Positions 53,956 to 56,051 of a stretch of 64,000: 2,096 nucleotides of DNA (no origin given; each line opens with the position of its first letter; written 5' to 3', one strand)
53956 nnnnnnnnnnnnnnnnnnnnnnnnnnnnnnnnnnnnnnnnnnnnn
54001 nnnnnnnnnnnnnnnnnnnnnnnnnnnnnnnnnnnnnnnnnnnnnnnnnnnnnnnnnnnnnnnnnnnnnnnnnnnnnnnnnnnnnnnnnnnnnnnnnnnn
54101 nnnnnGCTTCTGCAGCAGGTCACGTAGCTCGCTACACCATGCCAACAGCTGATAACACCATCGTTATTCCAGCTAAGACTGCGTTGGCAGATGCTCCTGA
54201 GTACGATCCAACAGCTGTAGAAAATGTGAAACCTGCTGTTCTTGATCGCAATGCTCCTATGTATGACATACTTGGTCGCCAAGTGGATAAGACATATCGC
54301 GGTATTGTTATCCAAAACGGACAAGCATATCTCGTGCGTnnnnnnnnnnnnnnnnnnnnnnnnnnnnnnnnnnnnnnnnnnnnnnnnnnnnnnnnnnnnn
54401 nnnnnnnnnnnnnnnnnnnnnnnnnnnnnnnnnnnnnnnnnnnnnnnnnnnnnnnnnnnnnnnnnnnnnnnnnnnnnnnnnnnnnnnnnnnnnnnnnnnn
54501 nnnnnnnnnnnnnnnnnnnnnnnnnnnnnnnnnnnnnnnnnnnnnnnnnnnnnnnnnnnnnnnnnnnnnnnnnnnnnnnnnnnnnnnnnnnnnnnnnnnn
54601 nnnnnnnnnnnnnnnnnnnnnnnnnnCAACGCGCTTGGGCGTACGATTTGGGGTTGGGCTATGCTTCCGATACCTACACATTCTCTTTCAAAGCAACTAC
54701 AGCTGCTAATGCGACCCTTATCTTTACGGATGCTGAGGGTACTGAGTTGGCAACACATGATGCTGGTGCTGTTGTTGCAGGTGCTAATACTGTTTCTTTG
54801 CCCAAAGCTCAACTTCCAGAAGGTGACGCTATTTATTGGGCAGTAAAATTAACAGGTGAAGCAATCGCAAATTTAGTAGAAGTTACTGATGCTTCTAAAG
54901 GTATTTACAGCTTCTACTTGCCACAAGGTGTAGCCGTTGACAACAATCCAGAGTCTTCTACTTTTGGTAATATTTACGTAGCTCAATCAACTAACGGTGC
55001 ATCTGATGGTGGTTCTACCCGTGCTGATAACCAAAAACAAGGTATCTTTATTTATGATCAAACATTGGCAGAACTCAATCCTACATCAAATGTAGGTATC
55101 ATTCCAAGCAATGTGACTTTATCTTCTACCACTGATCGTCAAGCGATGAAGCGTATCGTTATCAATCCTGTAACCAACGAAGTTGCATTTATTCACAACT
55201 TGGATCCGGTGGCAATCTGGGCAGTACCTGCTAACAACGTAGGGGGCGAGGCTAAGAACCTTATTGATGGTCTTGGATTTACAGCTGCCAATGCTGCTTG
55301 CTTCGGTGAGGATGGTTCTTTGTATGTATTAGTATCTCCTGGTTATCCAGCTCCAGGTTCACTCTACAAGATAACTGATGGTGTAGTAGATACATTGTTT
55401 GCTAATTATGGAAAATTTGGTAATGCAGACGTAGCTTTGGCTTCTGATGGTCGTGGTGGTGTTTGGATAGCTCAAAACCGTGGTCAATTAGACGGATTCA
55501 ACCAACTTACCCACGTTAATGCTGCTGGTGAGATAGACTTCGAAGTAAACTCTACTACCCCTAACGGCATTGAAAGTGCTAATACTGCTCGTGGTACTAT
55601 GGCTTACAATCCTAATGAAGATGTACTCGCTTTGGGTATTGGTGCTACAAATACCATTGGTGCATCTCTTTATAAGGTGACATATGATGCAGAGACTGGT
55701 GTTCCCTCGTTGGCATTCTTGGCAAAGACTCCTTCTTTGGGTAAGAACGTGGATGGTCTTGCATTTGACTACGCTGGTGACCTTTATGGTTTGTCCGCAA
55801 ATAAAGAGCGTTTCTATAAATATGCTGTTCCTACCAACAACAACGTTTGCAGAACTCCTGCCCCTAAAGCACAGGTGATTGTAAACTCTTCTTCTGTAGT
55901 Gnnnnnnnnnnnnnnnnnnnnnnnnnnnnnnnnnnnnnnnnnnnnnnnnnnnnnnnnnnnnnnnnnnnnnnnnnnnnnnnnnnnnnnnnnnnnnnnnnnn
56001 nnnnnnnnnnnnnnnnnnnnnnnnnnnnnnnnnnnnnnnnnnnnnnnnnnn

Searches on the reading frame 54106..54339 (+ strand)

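Call 76: search_protein_families(library=pfam, proteins=[window:54106-54339:+], max_evalue=10)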
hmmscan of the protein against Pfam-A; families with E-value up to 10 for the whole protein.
seq(78 aa): 1 family
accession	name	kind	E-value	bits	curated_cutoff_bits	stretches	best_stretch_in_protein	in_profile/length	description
PF13137.11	DUF3983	-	0.14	12.5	25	1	59-72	20-33/34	Protein of unknown function (DUF3983)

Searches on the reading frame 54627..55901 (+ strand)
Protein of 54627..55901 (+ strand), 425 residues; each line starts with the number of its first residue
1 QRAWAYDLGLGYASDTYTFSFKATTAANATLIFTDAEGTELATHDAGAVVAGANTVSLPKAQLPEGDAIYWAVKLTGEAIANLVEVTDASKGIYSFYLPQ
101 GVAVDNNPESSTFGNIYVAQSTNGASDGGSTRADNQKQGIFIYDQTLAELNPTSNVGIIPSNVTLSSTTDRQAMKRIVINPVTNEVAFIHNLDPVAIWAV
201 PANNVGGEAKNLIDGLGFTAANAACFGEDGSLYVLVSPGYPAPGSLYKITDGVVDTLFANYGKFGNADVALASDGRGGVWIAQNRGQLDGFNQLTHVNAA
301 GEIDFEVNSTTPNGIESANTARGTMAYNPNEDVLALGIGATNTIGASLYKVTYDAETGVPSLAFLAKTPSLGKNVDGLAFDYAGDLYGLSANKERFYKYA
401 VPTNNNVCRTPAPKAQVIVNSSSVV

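Call 55: search_solved_structures(query=A4, max_evalue=10)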
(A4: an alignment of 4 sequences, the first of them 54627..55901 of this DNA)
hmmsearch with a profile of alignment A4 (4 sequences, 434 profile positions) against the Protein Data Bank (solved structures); distinct sequences matched with E-value up to 10: 18.
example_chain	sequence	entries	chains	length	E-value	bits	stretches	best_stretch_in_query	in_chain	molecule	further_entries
6ren_A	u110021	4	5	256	8.8e-06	27.9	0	390-423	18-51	3fPizza6-SH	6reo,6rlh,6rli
6rej_A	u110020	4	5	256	7.8e-05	24.8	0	390-422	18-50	Pizza6-SH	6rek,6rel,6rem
6f0t_A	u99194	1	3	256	7.9e-05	24.7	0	390-423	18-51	Pizza6-SFW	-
6qsd_A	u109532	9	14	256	8.7e-05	24.6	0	390-423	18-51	Pizza6S | Pizza6-S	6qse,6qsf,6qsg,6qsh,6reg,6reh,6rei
3ww9_A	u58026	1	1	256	0.00026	23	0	390-422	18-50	pizza6 protein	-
3ww8_A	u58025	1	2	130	0.0066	18.4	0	389-423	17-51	Pizza3 protein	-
3qqz_A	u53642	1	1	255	0.0098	17.8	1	349-416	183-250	Putative uncharacterized protein yjiK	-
5yzv_A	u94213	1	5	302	0.011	17.7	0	344-375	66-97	Probable serine/threonine-protein kinase PkwA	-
5chb_A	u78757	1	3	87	0.059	15.3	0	391-423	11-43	nvPizza2-S16H58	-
5i1y_A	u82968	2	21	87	0.061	15.2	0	391-423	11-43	nvPizz2a-H16S58 | nvPizza2-H16S58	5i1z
4zcn_A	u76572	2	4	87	0.067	15.1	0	391-423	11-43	nvPizza2-S16S58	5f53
3ww7_A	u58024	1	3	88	0.12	14.3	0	388-423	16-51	Pizza2 protein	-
9eh1_W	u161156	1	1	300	0.2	13.5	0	343-369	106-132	Superkiller complex protein 8, N-terminally processed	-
3wwb_A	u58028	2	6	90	0.2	13.5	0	390-423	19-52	Pizza2-SR protein | pizza2sr-pb protein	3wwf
6gmh_W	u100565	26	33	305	0.21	13.5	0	343-369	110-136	WD repeat-containing protein 61 | WDR61 | Superkiller complex protein 8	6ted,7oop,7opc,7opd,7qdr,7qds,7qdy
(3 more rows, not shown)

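Call 62: predict_structure(alignment_id=A4)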
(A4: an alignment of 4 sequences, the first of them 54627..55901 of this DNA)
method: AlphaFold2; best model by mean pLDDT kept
length: 425 residues; sequences in the alignment: 4
mean_pLDDT: 72.6   pTM: 0.77
mean pLDDT of the five models: 72.6, 71.3, 71.2, 69.5, 68.6
residues with pLDDT >= 90: 39; 70-90: 225; 50-70: 109; < 50: 52
segments of 3 or more residues with pLDDT < 50: 88-93, 95-99, 123-136, 168-173, 287-290, 311-313, 422-425
pLDDT, mean of each block of 10 residues (from residue 1): 82 91 87 86 91 92 83 78 62 47 80 80 37 47 73 53 52 68 82 71 68 66 83 76 78 80 60 87 58 79 79 49 75 78 72 89 82 70 80 68 72 75 42
secondary structure, 60 per line:
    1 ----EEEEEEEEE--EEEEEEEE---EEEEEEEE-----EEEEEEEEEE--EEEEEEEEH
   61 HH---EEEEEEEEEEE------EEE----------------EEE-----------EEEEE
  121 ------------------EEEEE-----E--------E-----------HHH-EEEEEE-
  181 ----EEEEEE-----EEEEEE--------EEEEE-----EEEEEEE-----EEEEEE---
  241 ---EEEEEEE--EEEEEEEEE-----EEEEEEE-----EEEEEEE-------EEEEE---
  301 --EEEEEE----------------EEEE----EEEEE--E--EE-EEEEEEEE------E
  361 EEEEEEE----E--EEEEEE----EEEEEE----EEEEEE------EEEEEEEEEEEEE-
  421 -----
elements in order: E5-13 E16-23 E27-34 E40-49 E52-59 E66-76 E83-85 E102-104 E116-120 E139-143 E174-179 E185-190 E196-201 E210-214 E220-226 E232-237 E244-250 E253-261 E267-273 E279-285 E293-297 E303-308 E325-328 E333-337 E346-353 E360-367 E375-380 E385-390 E395-400 E407-419

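Call 65: fold_search(model_id=the predicted structure, library=pdb)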
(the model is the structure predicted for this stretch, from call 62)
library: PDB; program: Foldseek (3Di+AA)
matches with E <= 10: 1447; with E <= 0.001: 475
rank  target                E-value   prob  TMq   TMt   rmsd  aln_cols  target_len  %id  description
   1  6rek                  9.0e-10  1.00  0.46  0.74   5.3       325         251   13  Crystal structure of Pizza6-SH with Cu2+ (released 2019-07-31)
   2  7qrw                  2.1e-09  1.00  0.48  0.71   5.2       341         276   13  Crystal structure of NHL domain of TRIM3 (released 2022-05-04)
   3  6fq3_A                3.2e-09  1.00  0.47  0.51  13.1       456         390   12  Crystal structure of Danio rerio Lin41 filamin-NHL domains in complex with lin-29A 5'UTR 13mer RNA (released 2018-05-09)
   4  6fpt_A                3.7e-09  1.00  0.48  0.51   9.4       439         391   13  Crystal structure of Danio rerio Lin41 filamin-NHL domains (released 2018-05-09)
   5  7qrv_D                3.9e-09  1.00  0.50  0.72   5.0       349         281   14  Crystal structure of NHL domain of TRIM2 (full C-terminal) (released 2022-05-04)
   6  1q7f_B                5.1e-09  1.00  0.47  0.67  10.8       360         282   13  Brain Tumor NHL domain (released 2003-10-21)
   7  4zlr_B                9.0e-09  1.00  0.47  0.69   5.1       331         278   12  Structure of the Brat-NHL domain bound to consensus RNA motif (released 2015-11-11)
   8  7mx5_B                9.0e-09  1.00  0.39  0.41  12.8       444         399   11  Crystal structure of TolB from Acinetobacter baumannii (released 2021-05-26)
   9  1q7f_A                1.0e-08  1.00  0.47  0.68   5.9       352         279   12  Brain Tumor NHL domain (released 2003-10-21)
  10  4zlr_A                1.2e-08  1.00  0.46  0.67   6.7       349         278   12  Structure of the Brat-NHL domain bound to consensus RNA motif (released 2015-11-11)
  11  6fpt_B                1.4e-08  1.00  0.32  0.34  12.5       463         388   11  Crystal structure of Danio rerio Lin41 filamin-NHL domains (released 2018-05-09)
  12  9g2f_A                1.8e-08  1.00  0.46  0.13  14.7       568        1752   10  Mouse Teneurin2 dimer variant A1B1 (released 2026-01-21)
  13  6f0t_A                2.7e-08  1.00  0.47  0.75   5.5       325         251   14  Crystal structure of Pizza6-SFW (released 2018-03-21)
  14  6qsd                  3.1e-08  1.00  0.46  0.73   5.2       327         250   13  Crystal structure of Pizza6S (released 2020-03-18)
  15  5ex7_A                3.9e-08  1.00  0.45  0.67   5.5       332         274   12  Crystal structure of Brat NHL domain in complex with an 8-nt hunchback mRNA (released 2015-12-09)
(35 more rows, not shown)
